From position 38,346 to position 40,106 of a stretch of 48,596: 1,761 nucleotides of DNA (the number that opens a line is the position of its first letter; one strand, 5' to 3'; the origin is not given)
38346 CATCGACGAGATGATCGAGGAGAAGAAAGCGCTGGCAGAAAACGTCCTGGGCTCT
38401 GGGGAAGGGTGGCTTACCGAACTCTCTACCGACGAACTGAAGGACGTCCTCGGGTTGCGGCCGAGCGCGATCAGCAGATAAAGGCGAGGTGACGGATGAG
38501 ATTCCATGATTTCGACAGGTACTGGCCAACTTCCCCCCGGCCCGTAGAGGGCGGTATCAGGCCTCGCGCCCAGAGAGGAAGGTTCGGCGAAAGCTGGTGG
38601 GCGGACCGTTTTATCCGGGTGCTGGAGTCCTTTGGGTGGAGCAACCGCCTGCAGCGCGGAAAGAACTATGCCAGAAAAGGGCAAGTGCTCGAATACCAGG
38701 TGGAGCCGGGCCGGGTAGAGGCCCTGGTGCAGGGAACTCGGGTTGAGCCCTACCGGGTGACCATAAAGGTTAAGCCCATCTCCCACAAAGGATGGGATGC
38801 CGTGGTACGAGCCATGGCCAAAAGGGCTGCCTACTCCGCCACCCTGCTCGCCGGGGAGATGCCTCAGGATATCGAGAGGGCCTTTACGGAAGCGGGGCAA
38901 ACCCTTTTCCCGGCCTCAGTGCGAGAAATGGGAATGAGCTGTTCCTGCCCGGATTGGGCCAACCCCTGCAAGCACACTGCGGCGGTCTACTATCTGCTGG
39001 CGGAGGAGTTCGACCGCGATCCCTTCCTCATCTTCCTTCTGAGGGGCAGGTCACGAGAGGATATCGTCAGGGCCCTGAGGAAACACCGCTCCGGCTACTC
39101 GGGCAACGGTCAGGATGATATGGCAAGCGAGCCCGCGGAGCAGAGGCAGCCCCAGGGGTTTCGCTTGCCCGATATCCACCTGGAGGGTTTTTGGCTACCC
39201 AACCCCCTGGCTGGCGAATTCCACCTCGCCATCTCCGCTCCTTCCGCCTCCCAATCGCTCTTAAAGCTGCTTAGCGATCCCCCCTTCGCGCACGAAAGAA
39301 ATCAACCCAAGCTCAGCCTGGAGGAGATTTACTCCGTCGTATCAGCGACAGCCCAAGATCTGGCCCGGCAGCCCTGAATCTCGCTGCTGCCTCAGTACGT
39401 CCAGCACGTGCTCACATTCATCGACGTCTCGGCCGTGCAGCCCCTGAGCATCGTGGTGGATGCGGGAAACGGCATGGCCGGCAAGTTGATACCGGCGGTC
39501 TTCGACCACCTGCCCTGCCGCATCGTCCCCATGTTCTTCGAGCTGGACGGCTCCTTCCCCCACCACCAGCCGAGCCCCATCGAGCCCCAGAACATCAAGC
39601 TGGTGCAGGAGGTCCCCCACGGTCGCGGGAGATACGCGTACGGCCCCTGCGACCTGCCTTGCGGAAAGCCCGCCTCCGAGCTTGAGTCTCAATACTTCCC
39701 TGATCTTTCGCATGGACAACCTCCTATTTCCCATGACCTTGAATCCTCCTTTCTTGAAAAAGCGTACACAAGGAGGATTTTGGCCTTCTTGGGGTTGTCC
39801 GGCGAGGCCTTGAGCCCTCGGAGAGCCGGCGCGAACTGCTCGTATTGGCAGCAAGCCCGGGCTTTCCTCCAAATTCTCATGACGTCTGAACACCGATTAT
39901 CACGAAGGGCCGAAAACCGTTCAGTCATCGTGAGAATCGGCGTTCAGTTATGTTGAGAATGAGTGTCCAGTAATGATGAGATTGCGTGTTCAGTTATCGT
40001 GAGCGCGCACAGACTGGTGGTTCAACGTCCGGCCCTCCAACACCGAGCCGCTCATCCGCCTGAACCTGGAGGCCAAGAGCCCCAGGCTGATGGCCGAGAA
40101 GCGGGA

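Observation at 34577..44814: Mosaic island whose junctions are marked by diverged, still-open duplicates of the 3' parts of PMM and thiolase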

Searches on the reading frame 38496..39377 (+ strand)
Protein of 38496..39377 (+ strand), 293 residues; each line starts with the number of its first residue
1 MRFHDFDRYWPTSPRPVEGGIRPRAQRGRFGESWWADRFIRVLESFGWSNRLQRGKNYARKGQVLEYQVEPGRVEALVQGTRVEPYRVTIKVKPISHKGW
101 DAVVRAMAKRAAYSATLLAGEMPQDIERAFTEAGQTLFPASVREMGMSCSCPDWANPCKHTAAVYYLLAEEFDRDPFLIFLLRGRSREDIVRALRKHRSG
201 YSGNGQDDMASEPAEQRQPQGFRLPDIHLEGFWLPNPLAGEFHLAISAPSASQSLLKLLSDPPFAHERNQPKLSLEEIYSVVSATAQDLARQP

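Call 4: search_protein_families(library=pfam, proteins=[window:38496-39377:+], max_evalue=0.01)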
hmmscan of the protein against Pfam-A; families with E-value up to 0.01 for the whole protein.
window:38496-39377:+ (293 aa): 1 family
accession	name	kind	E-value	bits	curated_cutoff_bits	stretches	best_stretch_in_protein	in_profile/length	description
PF04434.22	SWIM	-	0.00014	21.7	19.6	1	148-167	14-36/38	SWIM zinc finger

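Call 12: find_encoding_contigs(protein=window:38496-39377:+, flank=10000, max_places=10)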
Protein window:38496-39377:+ (293 aa): 1 contig read that carries it; 1 place shown.
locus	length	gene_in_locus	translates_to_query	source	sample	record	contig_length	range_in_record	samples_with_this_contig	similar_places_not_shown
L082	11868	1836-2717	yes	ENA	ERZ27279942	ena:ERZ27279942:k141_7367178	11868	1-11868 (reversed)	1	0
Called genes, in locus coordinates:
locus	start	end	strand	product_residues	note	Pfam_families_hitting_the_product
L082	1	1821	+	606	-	?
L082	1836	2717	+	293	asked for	-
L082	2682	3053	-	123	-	-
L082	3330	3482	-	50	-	-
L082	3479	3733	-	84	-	PF01934:HepT-like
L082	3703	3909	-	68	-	PF01934:HepT-like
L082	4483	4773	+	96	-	-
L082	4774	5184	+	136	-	PF01850:PIN (weak)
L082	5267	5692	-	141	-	PF01934:HepT-like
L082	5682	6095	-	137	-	PF18765:Polbeta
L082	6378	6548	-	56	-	PF02803:Thiolase_C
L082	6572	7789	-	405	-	PF13173:AAA_14, PF13635:DUF4143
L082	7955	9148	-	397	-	PF00108:Thiolase_N, PF02803:Thiolase_C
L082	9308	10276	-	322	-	PF01370:Epimerase, PF02719:Polysacc_synt_2, PF04321:RmlD_sub_bind, PF16363:GDP_Man_Dehyd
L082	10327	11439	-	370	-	PF00483:NTP_transferase, PF12804:NTP_transf_3 (weak), PF25084:LbH_EIF2B, PF00132:Hexapep (weak), PF25087:GMPPB_C, PF24894:Hexapep_GlmU (weak)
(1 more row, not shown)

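Call 56: search_protein_representatives(protein=window:38496-39377:+)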
Query: 293 residues. Proteins with E-value up to 0.001 (for the whole library): 6185; up to 1e-10: 4048; up to 1e-30: 1038. The best 150 are listed.
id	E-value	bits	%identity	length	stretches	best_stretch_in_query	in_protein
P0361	1.7e-75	270.5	45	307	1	5-284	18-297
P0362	3.5e-74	266.2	47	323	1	5-289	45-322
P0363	5.3e-74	265.6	61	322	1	5-204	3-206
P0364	1.2e-72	261.2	47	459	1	3-290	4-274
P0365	4.9e-70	252.6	49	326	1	4-286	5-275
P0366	5.2e-70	252.5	46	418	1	5-286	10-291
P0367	4.0e-69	249.6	46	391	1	14-289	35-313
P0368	1.0e-67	245.0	45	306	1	7-290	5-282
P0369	2.2e-67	243.8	44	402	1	4-283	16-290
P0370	4.2e-67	243.0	48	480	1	1-262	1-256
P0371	2.1e-66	240.7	56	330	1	9-205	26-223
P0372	2.8e-66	240.2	42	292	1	3-291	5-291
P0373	5.8e-66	239.2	47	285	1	11-265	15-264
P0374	5.9e-66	239.2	45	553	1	11-270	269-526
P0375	6.3e-66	239.1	45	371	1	6-286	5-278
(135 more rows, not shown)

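Call 64: search_protein_families(library=padloc, proteins=[window:38496-39377:+], max_evalue=0.001)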
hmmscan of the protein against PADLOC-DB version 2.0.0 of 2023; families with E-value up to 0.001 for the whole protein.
window:38496-39377:+ (293 aa): 1 family
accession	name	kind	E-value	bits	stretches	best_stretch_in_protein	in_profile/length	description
PDLC02851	DpdE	-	0.00065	15.6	0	50-101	19-72/1055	DpdE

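Call 65: search_protein_families(library=ncbifam, proteins=[window:38496-39377:+], max_evalue=0.001)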
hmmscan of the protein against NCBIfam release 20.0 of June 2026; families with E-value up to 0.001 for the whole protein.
window:38496-39377:+ (293 aa): 0 families

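Call 71: list_cluster_members(proteins=[P0121, P0241, P0011, P0002, window:38496-39377:+])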
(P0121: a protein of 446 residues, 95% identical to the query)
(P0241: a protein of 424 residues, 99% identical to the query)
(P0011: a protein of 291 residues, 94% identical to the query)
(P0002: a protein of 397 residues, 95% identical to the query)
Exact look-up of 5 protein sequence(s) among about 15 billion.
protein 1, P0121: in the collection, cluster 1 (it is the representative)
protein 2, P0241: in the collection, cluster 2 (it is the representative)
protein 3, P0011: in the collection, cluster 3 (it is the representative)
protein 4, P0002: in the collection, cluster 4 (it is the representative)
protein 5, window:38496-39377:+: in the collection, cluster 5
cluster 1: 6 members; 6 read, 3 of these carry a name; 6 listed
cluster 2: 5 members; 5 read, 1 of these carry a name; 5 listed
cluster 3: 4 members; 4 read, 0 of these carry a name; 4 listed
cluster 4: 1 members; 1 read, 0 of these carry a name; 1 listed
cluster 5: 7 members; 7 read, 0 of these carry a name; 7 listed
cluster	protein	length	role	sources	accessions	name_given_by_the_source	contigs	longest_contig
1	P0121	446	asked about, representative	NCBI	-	-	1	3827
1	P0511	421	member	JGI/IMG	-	phosphomannomutase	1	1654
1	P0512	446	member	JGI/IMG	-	phosphomannomutase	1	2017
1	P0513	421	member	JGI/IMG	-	phosphomannomutase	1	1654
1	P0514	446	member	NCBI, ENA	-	-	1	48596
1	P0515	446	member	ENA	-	-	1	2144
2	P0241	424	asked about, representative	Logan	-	-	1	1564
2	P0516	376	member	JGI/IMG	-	hypothetical protein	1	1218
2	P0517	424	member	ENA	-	-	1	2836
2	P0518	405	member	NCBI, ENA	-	-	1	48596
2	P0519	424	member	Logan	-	-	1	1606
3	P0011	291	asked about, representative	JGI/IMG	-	-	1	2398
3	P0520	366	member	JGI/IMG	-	-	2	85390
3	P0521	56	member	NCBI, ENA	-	-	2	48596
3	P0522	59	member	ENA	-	-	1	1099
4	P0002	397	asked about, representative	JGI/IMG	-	-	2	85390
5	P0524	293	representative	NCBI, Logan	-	-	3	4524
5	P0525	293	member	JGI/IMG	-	-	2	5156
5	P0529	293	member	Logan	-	-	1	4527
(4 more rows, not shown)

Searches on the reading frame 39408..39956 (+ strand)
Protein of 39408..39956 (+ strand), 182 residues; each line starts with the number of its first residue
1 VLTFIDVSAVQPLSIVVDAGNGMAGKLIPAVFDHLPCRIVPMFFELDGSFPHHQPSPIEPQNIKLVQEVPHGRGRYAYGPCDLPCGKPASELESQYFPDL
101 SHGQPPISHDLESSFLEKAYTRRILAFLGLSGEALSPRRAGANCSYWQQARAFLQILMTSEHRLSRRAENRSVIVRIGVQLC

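Call 4: search_protein_families(library=pfam, proteins=[window:39408-39956:+], max_evalue=0.01)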
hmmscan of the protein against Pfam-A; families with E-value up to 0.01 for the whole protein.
window:39408-39956:+ (182 aa): 1 family
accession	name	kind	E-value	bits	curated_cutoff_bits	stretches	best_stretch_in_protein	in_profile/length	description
PF02879.22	PGM_PMM_II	-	3.4e-10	40.8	29.3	1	7-68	15-76/103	Phosphoglucomutase/phosphomannomutase, alpha/beta/alpha domain II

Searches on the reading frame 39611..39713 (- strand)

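Call 65: search_protein_families(library=ncbifam, proteins=[window:39611-39713:-], max_evalue=0.001)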
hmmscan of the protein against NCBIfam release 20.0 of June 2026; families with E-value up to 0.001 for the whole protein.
window:39611-39713:- (34 aa): 0 families

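Call 68: search_dna_similar(query=window:39611-39713:-, collection=plasmids, mode=protein, max_evalue=1, max_rows=15)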
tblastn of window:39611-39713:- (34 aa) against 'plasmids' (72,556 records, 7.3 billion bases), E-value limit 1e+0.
Records with a match: 1164; places in all: 1463; records where one place covers at least 80% of the query: 1156.
Best place of each record, by identity: 60-80% 67; <60% 1097.
By first word of the organism name: Escherichia 571; Klebsiella 114; Burkholderia 93; Pseudomonas 71; Pseudosulfitobacter 40; Aeromonas 38; Bradyrhizobium 37; Citrobacter 17; Vibrio 16; Serratia 12; and 47 more.
By predicted mobility (MOB-suite, as given by PLSDB): conjugative 767; non-mobilizable 266; mobilizable 131.
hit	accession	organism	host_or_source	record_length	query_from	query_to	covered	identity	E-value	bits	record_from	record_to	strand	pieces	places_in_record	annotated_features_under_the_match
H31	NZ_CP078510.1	Stutzerimonas stutzeri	mixed culture,marine sludge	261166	1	34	100%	70.6%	3e-6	47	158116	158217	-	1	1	istA: IS21 family transposase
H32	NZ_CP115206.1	Pseudomonas aeruginosa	Homo sapiens,culture samples from human ...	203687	1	34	100%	70.6%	3e-6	47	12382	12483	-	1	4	istA: IS21-like element ISPre4 family transposase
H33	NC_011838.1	Pseudomonas putida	-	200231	1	34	100%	70.6%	3e-6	47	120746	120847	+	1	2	istA: IS21-like element ISPre4 family transposase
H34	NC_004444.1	Pseudomonas resinovorans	-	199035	1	34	100%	70.6%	3e-6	47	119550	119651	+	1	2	istA: IS21-like element ISPre4 family transposase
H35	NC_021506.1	Pseudomonas resinovorans NBRC 106553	-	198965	1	34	100%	70.6%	3e-6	47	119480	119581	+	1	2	istA: IS21-like element ISPre4 family transposase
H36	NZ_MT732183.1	Pseudomonas aeruginosa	-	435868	1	34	100%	70.6%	8e-6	46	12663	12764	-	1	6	istA: IS21-like element IS1491 family transposase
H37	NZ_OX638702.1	Pseudomonas aeruginosa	Homo sapiens,blood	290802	1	34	100%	70.6%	8e-6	46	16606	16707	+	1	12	istA: IS21 family transposase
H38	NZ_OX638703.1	Pseudomonas aeruginosa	Homo sapiens,blood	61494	1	34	100%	70.6%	8e-6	46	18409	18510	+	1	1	istA: IS21 family transposase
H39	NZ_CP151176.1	Pseudomonas aeruginosa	Homo sapiens,cell culture,skin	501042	1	34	100%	70.6%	8e-6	46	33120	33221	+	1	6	istA: IS21 family transposase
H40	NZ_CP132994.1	Pseudomonas aeruginosa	Homo sapiens,sputum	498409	1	34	100%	70.6%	8e-6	46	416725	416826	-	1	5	istA: IS21 family transposase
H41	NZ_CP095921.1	Pseudomonas aeruginosa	Homo sapiens,rectal swab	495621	1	34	100%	70.6%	8e-6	46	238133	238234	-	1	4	istA: IS21 family transposase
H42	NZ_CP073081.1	Pseudomonas aeruginosa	Homo sapiens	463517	1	34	100%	70.6%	8e-6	46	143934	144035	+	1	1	istA: IS21 family transposase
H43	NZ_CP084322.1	Pseudomonas aeruginosa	Homo sapiens,clinical sample,urine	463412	1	34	100%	70.6%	8e-6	46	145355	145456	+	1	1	istA: IS21 family transposase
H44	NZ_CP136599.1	Pseudomonas aeruginosa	cell culture,clinical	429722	1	34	100%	70.6%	8e-6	46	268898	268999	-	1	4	istA: IS21 family transposase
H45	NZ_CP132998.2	Pseudomonas aeruginosa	Homo sapiens,sputum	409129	1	34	100%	70.6%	8e-6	46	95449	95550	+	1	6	istA: IS21 family transposase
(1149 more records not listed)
